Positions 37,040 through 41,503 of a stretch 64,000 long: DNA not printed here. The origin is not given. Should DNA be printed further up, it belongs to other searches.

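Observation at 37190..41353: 1387-aa surface protein combining a signal peptide, a eukaryote-like ankyrin repeat and a huge N/T/G-rich passenger-like region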

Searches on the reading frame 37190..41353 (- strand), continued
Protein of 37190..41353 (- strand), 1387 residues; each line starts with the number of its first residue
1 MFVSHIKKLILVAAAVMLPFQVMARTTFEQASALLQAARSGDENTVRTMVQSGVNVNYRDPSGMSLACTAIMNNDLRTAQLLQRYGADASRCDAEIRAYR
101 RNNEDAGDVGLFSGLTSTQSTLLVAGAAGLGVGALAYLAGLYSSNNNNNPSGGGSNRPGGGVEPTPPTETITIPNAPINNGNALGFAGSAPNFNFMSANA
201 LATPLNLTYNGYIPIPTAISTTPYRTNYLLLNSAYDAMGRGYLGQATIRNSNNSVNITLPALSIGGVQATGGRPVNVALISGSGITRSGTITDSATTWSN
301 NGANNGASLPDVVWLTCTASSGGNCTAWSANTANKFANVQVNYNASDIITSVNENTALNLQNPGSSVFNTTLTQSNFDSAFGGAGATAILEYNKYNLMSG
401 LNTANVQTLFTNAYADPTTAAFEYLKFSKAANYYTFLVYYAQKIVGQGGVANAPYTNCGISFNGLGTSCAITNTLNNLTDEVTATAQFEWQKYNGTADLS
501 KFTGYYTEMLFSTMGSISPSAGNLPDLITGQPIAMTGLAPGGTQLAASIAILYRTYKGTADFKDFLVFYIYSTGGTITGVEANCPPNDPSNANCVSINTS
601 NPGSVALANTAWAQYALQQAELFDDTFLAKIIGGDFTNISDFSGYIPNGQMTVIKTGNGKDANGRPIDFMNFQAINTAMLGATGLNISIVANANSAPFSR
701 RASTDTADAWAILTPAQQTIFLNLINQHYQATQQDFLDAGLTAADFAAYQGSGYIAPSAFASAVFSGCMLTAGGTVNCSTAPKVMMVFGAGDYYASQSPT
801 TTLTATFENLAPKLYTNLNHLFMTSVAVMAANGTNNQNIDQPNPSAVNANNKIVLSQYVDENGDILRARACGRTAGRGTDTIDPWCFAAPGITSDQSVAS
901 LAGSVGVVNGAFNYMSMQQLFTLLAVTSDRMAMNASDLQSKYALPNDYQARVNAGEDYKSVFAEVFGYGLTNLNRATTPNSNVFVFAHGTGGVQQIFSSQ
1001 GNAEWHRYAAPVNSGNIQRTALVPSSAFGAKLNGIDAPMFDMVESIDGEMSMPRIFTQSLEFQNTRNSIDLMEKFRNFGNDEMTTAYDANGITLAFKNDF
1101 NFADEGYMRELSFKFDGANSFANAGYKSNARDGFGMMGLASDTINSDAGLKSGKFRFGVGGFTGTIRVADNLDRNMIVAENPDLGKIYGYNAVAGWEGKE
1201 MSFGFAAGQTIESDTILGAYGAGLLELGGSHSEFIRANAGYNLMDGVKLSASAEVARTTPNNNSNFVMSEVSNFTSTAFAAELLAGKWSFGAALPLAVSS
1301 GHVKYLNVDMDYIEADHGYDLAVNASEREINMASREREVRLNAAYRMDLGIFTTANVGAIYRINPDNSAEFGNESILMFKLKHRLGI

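Call 62: predict_structure(alignment_id=A5)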
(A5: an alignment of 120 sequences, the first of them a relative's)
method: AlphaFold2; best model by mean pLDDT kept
length: 1097 residues; sequences in the alignment: 120
mean_pLDDT: 81.9   pTM: 0.68
mean pLDDT of the five models: 81.9, 81.7, 80.7, 79.8, 78.5
residues with pLDDT >= 90: 476; 70-90: 428; 50-70: 100; < 50: 93
segments of 3 or more residues with pLDDT < 50: 14-22, 102-175
pLDDT, mean of each block of 10 residues (from residue 1): 55 46 71 88 88 84 90 89 88 80 38 30 28 33 29 30 29 48 79 89 92 94 90 72 84 97 90 87 91 86 85 91 94 93 73 96 87 96 84 97 94 94 94 90 81 95 87 95 86 89 95 93 91 87 93 90 95 81 95 98 95 92 94 83 95 95 95 97 78 76 55 74 76 83 84 67 54 67 83 71 78 91 88 80 89 93 94 67 63 91 93 95 90 85 95 92 94 72 94 91 91 86 77 86 87 89 87 84 83 75
secondary structure, 60 per line:
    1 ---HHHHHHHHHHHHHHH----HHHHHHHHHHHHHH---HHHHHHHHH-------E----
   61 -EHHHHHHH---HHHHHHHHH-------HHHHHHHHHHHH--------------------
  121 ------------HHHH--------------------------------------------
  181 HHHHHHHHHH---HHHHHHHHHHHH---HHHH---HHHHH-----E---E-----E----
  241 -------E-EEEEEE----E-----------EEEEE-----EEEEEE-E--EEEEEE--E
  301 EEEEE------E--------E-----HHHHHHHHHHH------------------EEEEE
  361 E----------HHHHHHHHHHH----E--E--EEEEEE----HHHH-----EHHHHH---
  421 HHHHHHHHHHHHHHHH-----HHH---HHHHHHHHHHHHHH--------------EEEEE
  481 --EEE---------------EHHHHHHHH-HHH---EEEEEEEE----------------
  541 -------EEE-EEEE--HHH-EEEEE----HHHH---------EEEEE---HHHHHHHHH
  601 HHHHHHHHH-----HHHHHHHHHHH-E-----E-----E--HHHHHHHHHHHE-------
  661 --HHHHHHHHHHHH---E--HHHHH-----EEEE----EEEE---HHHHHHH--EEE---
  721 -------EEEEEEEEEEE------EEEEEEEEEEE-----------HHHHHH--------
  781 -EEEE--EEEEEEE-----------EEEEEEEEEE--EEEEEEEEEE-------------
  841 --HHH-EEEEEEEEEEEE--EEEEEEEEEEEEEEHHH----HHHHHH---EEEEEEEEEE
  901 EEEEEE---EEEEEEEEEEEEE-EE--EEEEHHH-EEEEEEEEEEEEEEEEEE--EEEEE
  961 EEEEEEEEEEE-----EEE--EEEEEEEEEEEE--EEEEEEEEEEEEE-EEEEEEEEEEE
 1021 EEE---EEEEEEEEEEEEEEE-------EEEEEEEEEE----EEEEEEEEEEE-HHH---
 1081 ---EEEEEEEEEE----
elements in order (helices of 4 or more, strands of 3 or more residues): H4-18 H23-36 H40-48 H63-69 H73-81 H89-100 H133-136 H181-190 H194-205 H209-212 H216-220 E250-255 E272-276 E282-287 E292-297 E300-305 H327-337 E356-361 H372-382 E393-398 H403-406 H413-417 H421-436 H448-461 E476-480 E483-485 H502-509 E517-524 E548-550 E552-555 E562-566 H571-574 E584-588 H592-609 H615-625 H642-652 H663-674 H681-685 E691-694 E699-702 H706-712 E715-717 E728-738 E745-755 H767-772 E782-785 E788-794 E806-815 E818-827 E847-858 E861-874 H882-887 E891-906 E910-922 E928-931 E936-953 E956-971 E977-979 E982-993 E996-1008 E1010-1023 E1027-1041 E1049-1058 E1063-1073 E1084-1093

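Call 91: search_protein_families(library=pfam, proteins=[L010:490-1347:-, L011:770-2071:+, L021:9398-9823:+, L017:4853-5515:+, L011:2043-3098:+, L014:13643-15103:-], max_evalue=0.01)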
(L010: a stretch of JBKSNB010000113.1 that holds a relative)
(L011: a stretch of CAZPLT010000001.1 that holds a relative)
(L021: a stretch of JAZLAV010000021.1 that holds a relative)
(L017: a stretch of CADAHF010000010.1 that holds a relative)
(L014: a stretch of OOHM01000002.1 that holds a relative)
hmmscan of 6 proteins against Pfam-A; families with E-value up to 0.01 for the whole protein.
L010:490-1347:- (285 aa): 0 families

L011:770-2071:+ (433 aa): 0 families

L021:9398-9823:+ (141 aa): 0 families

L017:4853-5515:+ (220 aa): 0 families

L011:2043-3098:+ (351 aa): 0 families

L014:13643-15103:- (486 aa): 1 family
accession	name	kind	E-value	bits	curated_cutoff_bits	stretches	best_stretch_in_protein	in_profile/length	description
PF02275.23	CBAH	-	8.8e-62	210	20.4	1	149-461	1-308/316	Linear amide C-N hydrolases, choloylglycine hydrolase family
